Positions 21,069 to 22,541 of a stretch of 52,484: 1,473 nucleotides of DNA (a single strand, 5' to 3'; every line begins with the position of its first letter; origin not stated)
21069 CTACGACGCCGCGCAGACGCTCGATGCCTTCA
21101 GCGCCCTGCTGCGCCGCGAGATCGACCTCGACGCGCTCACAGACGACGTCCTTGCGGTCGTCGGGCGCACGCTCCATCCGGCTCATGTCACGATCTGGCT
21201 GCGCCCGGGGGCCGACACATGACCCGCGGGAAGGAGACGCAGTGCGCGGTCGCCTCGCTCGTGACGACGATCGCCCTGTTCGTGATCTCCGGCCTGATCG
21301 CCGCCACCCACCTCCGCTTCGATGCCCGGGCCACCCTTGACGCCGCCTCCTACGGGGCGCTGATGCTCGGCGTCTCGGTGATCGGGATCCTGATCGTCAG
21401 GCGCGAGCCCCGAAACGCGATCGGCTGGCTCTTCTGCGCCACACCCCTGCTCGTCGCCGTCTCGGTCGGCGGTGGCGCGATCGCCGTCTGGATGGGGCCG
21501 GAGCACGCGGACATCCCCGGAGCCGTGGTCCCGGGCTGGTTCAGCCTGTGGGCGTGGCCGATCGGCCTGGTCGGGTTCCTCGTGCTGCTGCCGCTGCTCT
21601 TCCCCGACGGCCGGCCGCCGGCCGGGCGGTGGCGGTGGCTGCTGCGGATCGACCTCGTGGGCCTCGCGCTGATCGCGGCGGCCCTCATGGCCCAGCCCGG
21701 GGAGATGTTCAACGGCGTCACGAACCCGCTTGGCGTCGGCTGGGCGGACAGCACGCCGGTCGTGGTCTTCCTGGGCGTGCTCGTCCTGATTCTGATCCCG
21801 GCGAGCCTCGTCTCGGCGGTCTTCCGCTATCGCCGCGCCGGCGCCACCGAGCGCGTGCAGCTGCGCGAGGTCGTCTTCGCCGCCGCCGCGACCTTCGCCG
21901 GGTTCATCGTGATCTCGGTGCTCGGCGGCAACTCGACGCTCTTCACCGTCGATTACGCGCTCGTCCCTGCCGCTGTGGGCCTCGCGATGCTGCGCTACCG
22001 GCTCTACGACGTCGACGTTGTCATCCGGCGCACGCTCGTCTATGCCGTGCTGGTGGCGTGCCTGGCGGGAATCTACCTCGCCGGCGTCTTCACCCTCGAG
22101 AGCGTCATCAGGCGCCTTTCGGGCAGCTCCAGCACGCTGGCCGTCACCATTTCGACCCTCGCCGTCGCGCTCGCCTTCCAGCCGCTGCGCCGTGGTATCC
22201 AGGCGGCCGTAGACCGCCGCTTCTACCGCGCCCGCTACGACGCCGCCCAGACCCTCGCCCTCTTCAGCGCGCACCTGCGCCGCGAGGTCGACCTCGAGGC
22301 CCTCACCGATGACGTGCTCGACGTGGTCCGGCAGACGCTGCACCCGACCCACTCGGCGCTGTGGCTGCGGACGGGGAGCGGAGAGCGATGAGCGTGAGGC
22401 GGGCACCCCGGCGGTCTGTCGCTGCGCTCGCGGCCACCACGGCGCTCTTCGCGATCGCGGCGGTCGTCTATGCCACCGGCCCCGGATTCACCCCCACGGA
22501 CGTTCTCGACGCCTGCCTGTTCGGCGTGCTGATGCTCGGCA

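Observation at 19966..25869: Three tandem output-less membrane sensor paralogs coupled to one PP2C/RsbW fusion and two STAS proteins, with no sigma factor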

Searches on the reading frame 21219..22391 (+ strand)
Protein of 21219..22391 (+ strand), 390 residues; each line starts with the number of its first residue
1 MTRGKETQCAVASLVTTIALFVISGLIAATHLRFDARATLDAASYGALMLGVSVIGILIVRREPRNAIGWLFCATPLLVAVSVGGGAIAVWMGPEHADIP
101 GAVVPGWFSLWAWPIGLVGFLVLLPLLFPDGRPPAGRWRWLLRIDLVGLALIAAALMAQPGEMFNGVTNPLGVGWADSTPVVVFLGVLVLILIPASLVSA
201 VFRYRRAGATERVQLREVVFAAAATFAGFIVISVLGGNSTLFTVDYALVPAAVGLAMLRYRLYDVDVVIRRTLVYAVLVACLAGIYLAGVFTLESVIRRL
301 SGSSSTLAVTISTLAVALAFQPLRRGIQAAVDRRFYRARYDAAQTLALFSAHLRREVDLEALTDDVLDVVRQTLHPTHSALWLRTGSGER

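Call 3: search_protein_families(library=pfam, proteins=[window:21219-22391:+], max_evalue=0.01)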
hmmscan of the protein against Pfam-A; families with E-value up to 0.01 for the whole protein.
window:21219-22391:+ (390 aa): 0 families

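Call 4: search_protein_families(library=ncbifam, proteins=[window:21219-22391:+], max_evalue=0.01)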
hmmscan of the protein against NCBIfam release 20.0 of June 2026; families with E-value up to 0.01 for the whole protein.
window:21219-22391:+ (390 aa): 1 family
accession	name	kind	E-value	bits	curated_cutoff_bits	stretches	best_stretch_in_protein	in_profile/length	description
TIGR02916.1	PEP_his_kin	equivalog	1.3e-05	24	300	1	164-387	113-348/679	XrtA/PEP-CTERM system histidine kinase PrsK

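Call 7: find_homologous_proteins(query=window:21219-22391:+)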
Query window:21219-22391:+ (390 aa): 4139 proteins with E <= 0.001 among 8000 candidates; the best 120 are listed.
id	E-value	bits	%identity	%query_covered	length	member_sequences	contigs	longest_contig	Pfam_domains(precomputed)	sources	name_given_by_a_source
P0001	1.1e-210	718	99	88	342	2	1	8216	-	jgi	jgi:hypothetical protein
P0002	4.6e-192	657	78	100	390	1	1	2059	-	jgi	jgi:hypothetical protein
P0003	2.2e-188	644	79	98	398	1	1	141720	-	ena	-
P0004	1.9e-187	641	79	98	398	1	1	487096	-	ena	-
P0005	3.6e-187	640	77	100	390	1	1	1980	-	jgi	jgi:hypothetical protein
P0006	1.2e-186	639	78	98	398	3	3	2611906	-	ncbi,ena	-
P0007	2.8e-183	628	78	98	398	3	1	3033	-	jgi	jgi:hypothetical protein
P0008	1.7e-182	625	78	98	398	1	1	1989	-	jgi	jgi:hypothetical protein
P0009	2.1e-182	625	78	98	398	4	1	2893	-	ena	-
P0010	2.1e-182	625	77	98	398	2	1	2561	-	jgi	jgi:hypothetical protein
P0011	1.9e-180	618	76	98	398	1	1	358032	-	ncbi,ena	-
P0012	3.3e-179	614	77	98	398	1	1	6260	-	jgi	jgi:hypothetical protein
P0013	3.9e-176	604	71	100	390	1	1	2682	-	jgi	jgi:hypothetical protein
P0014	6.4e-165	567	70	97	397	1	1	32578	-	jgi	jgi:hypothetical protein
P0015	1.9e-164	566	70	98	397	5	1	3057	-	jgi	jgi:hypothetical protein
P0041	4.6e-123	429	58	93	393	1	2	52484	-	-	-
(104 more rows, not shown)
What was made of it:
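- More than 4000 homolog clusters exist, and 112 of the 120 best are 367-406 aa (call 7).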

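Call 17: find_encoding_contigs(protein=P0041, flank=10000, max_places=3)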
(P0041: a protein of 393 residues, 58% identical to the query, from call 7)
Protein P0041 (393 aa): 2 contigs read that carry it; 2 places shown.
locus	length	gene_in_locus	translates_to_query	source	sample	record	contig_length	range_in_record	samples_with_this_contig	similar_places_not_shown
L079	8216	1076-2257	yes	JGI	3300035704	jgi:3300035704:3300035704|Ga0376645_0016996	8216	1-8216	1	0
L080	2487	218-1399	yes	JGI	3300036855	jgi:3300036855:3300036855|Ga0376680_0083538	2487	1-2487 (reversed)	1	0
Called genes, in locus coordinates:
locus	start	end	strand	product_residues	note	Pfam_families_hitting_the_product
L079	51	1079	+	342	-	-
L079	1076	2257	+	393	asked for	-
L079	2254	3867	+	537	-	PF01590:GAF (weak), PF13492:GAF_3, PF13185:GAF_2, PF07228:SpoIIE, PF13581:HATPase_c_2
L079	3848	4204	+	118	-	PF01740:STAS, PF13466:STAS_2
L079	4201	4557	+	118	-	PF01740:STAS, PF13466:STAS_2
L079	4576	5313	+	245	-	-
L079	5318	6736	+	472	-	PF01266:DAO (weak), PF01593:Amino_oxidase (faint), PF01946:Thi4 (weak), PF12831:FAD_oxidored, PF13450:NAD_binding_8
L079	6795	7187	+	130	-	PF07366:SnoaL, PF12680:SnoaL_2, PF14534:DUF4440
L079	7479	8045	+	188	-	PF01569:PAP2, PF22778:VCPO_2nd (faint), PF14378:PAP2_3 (weak)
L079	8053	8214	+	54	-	?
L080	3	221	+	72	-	?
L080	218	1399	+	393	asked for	-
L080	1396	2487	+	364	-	?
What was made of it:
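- An independent JGI contig carries identical genes (call 17).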

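Call 23: search_protein_families(library=padloc, proteins=[window:21219-22391:+], max_evalue=0.001)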
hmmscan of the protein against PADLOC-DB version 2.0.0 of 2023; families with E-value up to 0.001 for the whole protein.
window:21219-22391:+ (390 aa): 0 families

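Call 33: predict_structure(alignment_id=A2)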
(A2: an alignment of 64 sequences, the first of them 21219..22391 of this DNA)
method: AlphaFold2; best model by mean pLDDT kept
length: 390 residues; sequences in the alignment: 64
mean_pLDDT: 79.2   pTM: 0.69
mean pLDDT of the five models: 79.2, 76.3, 76.2, 76.0, 75.2
residues with pLDDT >= 90: 111; 70-90: 192; 50-70: 65; < 50: 22
segments of 3 or more residues with pLDDT < 50: 374-390
pLDDT, mean of each block of 10 residues (from residue 1): 75 97 92 83 88 90 89 96 92 82 90 93 88 89 96 93 78 87 93 92 83 83 87 81 76 70 54 71 75 76 67 73 74 62 63 61 61 48 41
secondary structure, 60 per line:
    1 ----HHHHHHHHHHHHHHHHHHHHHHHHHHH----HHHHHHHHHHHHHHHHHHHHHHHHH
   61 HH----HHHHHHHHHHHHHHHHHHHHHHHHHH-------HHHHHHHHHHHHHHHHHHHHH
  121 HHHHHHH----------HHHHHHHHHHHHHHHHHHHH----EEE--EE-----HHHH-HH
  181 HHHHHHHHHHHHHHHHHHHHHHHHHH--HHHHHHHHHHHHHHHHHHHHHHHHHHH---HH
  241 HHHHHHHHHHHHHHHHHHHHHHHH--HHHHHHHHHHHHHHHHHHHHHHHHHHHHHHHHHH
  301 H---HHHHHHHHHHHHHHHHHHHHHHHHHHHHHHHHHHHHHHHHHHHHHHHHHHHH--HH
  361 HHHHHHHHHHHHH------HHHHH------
elements in order: H5-31 H36-62 H67-92 H100-127 H138-157 E162-164 H174-177 H179-206 H209-235 H239-264 H267-301 H305-356 H359-373 H380-384
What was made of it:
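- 21219..22391 (+): Sensor paralog S2 (390 aa, 10 TM helices). Its tail, residues 320-390 (window 22176-22388), is the linker helix plus GAF alpha1 (359-373) and beta1. AF2 pLDDT 79: 10 TM helices, helix 305-356, helix 359-373, last 17 residues below pLDDT 50 (call 33).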

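Call 36: fold_search(model_id=the predicted structure, library=pdb)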
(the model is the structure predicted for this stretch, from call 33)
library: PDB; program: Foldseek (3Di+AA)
matches with E <= 10: 775; with E <= 0.001: 0
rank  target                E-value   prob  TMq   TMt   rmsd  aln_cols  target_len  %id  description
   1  8ikj                  1.8e-02  0.89  0.19  0.16  15.3       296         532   14  Cryo-EM structure of the inactive CD97 (released 2024-02-14)
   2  9ee8_A                7.2e-02  0.72  0.18  0.23  18.1       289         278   13  Cryo-EM structure of the adenosine A2A receptor intermediate bound to a miniGs heterotrimer (released 2025-04-09)
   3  8kh4_A                9.7e-02  0.69  0.20  0.26  18.6       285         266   13  Cryo-EM structure of the GPR161-Gs complex (released 2023-10-11)
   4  5zbq                  1.1e-01  0.97  0.33  0.29   8.0       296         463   15  The Crystal Structure of human neuropeptide Y Y1 receptor with UR-MK299 (released 2018-04-25)
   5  8e9w_A                1.1e-01  0.69  0.20  0.25  21.7       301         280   12  CryoEM structure of miniGq-coupled hM3Dq in complex with DCZ (released 2022-11-30)
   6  7t9m_R                1.2e-01  0.85  0.26  0.20  15.1       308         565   14  Human Thyrotropin receptor bound by CS-17 Inverse Agonist Fab/Org 274179-0 Antagonist (released 2022-08-10)
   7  9avg_R                1.3e-01  0.96  0.30  0.17   9.3       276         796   14  Structure of human calcium-sensing receptor in complex with chimeric Gs (miniGis) protein in nanodiscs (released 2024-04-17)
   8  8cnk_A                1.3e-01  0.96  0.27  0.40  15.3       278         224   14  Cryo-EM structure of retinal-free proteoopsin bound to decanoate (released 2024-07-03)
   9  7v68_R                1.3e-01  0.57  0.19  0.23  21.4       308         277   11  An Agonist and PAM-bound Class A GPCR with Gi protein complex structure (released 2022-05-11)
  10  9hap_R                1.4e-01  0.89  0.30  0.32  22.9       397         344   15  Cryo-EM structure of inactive human arginine-vasopressin (AVP) V2 receptor (V2R) with tolvaptan (released 2025-06-04)
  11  9mdu_B                1.5e-01  0.30  0.16  0.19  15.2       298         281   15  Human CXCR4 tetramer (released 2025-09-10)
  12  8xwp_R                1.6e-01  0.91  0.30  0.36  10.4       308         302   12  Cryo-EM structure of ET-1 bound ETBR-DNGI complex (released 2024-10-02)
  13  8zzo_MODEL_1_A        1.6e-01  0.57  0.19  0.23  21.4       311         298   15  Structural Model of Ghrelin Bound to its G Protein-Coupled Receptor (released 2019-02-06)
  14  8xqi_B                1.6e-01  0.23  0.15  0.17  17.5       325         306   12  Cryo-EM structure of human dimeric Apelin receptor. (released 2025-01-22)
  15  8yh0_R                1.6e-01  0.69  0.23  0.29  15.2       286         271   12  A3R-Gi complex bound to NECA (released 2024-11-06)
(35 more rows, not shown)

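Call 50: search_dna_similar(query=window:21219-22391:+, collection=plasmids, mode=protein, max_evalue=0.001, max_rows=30)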
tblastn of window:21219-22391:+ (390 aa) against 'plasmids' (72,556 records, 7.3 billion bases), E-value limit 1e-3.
Records with a match: 5; places in all: 8; records where one place covers at least 80% of the query: 0.
Best place of each record, by identity: <60% 5.
By first word of the organism name: Streptomyces 2; Deinococcus 1; Nonomuraea 1; Embleya 1.
By predicted mobility (MOB-suite, as given by PLSDB): non-mobilizable 4; mobilizable 1.
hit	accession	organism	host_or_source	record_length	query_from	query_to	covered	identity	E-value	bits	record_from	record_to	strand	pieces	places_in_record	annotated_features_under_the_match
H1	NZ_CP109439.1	Streptomyces sp. NBC_01483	-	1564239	53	355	78%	29.8%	4e-5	54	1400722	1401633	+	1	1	none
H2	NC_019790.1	Deinococcus peraridilitoris DSM 19664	-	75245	50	328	72%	30.0%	4e-15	85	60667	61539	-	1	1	GAF domain-containing sensor histidine kinase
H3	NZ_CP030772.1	Streptomyces sp. YIM 121038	pure culture,soil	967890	53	328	71%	30.0%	3e-11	73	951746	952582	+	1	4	GAF domain-containing sensor histidine kinase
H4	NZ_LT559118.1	Nonomuraea gerenzanensis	-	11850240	54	328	71%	29.2%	2e-5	55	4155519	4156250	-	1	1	none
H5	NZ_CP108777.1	Embleya sp. NBC_00896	-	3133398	249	387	36%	32.1%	4e-6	57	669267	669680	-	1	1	none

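Call 51: get_annotated_region(hit=H2, flank=3000)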
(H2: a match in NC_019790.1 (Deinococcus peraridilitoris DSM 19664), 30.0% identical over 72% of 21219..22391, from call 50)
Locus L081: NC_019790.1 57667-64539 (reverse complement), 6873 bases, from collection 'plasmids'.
description: Deinococcus peraridilitoris DSM 19664 plasmid pDEIPE02, complete sequence
organism: Deinococcus peraridilitoris DSM 19664 (NCBI taxid 937777)
taxonomy: Bacteria; Deinococcota; Deinococci; Deinococcales; Deinococcaceae; Deinococcus; Deinococcus peraridilitoris; Deinococcus peraridilitoris DSM 19664
host: -; source: -; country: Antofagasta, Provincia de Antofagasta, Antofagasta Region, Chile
typing (MOB-suite, as given by PLSDB): non-mobilizable
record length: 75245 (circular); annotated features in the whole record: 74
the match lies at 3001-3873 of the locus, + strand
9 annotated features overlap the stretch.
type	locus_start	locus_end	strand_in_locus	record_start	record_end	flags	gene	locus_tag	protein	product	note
CDS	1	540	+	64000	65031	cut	-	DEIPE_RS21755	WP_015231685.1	IS110 family transposase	-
CDS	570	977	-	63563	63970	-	-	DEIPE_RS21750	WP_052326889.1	transposase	GO:0006313 - DNA transposition [Evidence IEA]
CDS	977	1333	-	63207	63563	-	-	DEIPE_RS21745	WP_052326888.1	hypothetical protein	-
CDS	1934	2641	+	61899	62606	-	-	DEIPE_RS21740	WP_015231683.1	hypothetical protein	-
CDS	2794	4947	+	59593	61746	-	-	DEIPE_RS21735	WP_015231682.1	GAF domain-containing sensor histidine kinase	GO:0000160 - phosphorelay signal transduction system [Evidence IEA]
CDS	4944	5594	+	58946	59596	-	-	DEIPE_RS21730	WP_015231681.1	response regulator transcription factor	GO:0000160 - phosphorelay signal transduction system [Evidence IEA]; GO:0006355 - regulation of DNA-templated ...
CDS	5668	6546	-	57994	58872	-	-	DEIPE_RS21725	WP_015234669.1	IS4 family transposase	-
CDS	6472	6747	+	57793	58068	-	-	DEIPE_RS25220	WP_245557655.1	hypothetical protein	-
CDS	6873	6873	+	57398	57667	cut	-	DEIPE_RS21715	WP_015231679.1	HD domain-containing protein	-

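Call 52: get_annotated_region(hit=H3, flank=6000)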
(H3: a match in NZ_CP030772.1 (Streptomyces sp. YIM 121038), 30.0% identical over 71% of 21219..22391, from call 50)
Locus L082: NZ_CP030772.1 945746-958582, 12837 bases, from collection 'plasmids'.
description: Streptomyces sp. YIM 121038 plasmid pSSP121038, complete sequence
organism: Streptomyces sp. YIM 121038 (NCBI taxid 2136401)
taxonomy: Bacteria; Actinomycetota; Actinomycetes; Kitasatosporales; Streptomycetaceae; Streptomyces; Streptomyces sp. YIM 121038
host: -; source: pure culture,soil; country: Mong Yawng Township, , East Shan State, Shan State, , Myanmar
typing (MOB-suite, as given by PLSDB): non-mobilizable
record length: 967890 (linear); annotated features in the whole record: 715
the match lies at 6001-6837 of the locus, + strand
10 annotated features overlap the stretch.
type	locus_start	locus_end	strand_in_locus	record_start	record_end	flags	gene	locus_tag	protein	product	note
CDS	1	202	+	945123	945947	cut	-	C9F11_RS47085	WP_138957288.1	ATP-binding protein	-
CDS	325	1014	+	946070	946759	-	-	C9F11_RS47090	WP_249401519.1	ATP-binding protein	-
CDS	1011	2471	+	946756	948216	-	-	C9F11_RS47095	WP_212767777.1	hypothetical protein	-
CDS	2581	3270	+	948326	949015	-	-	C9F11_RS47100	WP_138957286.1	ATP-binding protein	-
CDS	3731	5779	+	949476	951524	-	-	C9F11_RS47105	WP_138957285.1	histidine kinase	GO:0000160 - phosphorelay signal transduction system [Evidence IEA]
CDS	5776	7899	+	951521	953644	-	-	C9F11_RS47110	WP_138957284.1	GAF domain-containing sensor histidine kinase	-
CDS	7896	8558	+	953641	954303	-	-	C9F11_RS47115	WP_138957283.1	response regulator transcription factor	GO:0000160 - phosphorelay signal transduction system [Evidence IEA]; GO:0006355 - regulation of DNA-templated ...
CDS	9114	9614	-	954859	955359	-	-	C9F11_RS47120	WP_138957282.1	hypothetical protein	-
CDS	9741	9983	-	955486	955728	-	-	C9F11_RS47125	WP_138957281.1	hypothetical protein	-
CDS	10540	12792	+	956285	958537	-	-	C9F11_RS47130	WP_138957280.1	tetratricopeptide repeat protein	-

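Call 53: search_protein_families(library=pfam, proteins=[L081:2794-4947:+, L082:5776-7899:+, L082:3731-5779:+], max_evalue=0.001)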
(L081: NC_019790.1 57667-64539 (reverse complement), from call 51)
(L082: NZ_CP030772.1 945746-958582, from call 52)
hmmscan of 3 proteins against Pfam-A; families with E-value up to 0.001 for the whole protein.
L081:2794-4947:+ (717 aa): 3 families
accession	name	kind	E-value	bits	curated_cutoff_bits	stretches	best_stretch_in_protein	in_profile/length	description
PF07730.19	HisKA_3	-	1.2e-14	55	24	1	502-569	1-68/68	Histidine kinase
PF02518.31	HATPase_c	-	1.9e-09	38.4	26.4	1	615-705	3-110/111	Histidine kinase-, DNA gyrase B-, and HSP90-like ATPase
PF13185.12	GAF_2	-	0.00032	21.4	28.6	1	418-480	75-136/136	GAF domain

L082:5776-7899:+ (707 aa): 4 families
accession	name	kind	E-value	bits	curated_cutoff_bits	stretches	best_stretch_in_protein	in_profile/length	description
PF02518.31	HATPase_c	-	2.4e-12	47.7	26.4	1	603-688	4-109/111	Histidine kinase-, DNA gyrase B-, and HSP90-like ATPase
PF07730.19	HisKA_3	-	1.9e-11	44.8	24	1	500-565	1-65/68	Histidine kinase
PF13492.12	GAF_3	-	0.0002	22.2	27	1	413-476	68-126/129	GAF domain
PF13185.12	GAF_2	-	0.00084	20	28.6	0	395-476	56-134/136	GAF domain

L082:3731-5779:+ (682 aa): 3 families
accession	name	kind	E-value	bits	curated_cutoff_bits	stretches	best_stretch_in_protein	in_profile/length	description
PF07730.19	HisKA_3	-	4.6e-10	40.3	24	1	461-526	1-65/68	Histidine kinase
PF02518.31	HATPase_c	-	3e-07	31.3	26.4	1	563-650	3-109/111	Histidine kinase-, DNA gyrase B-, and HSP90-like ATPase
PF13185.12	GAF_2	-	0.00078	20.1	28.6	0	394-437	92-134/136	GAF domain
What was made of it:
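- On TM-GAF-HisKA_3 sensor histidine kinases: The comparators have both domains (call 53).
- The intact comparator kinases are themselves matched by Pfam GAF models only in their C-terminal part (call 53), so the partial Pfam hit alone does not prove truncation.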
